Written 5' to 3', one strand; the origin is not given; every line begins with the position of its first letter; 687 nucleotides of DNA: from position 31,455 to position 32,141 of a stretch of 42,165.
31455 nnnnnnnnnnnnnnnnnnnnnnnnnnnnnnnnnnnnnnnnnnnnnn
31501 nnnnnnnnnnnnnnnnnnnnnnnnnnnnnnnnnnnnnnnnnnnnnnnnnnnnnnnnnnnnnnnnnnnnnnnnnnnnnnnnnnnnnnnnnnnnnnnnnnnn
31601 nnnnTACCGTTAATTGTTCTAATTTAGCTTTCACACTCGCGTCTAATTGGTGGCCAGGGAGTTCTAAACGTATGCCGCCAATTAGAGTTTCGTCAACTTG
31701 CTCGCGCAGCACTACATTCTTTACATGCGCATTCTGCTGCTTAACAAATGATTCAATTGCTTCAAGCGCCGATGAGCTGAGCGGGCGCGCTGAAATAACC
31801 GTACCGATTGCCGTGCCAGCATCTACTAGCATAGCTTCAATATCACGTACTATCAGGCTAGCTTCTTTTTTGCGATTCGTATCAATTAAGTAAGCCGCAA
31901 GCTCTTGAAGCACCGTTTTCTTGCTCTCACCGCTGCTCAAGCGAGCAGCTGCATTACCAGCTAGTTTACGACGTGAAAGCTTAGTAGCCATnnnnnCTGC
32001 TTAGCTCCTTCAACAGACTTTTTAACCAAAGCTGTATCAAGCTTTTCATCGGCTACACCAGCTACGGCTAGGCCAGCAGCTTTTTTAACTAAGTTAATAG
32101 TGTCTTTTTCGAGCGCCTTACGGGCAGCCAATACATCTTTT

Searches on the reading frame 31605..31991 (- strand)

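Call 66: search_protein_families(library=pfam, proteins=[window:31605-31991:-], max_evalue=0.001)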
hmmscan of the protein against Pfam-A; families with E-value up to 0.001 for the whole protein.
window:31605-31991:- (129 aa): 1 family
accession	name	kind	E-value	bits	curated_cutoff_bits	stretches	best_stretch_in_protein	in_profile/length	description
PF00213.23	OSCP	-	9.9e-14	52.2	22.3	1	23-128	64-169/172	ATP synthase delta (OSCP) subunit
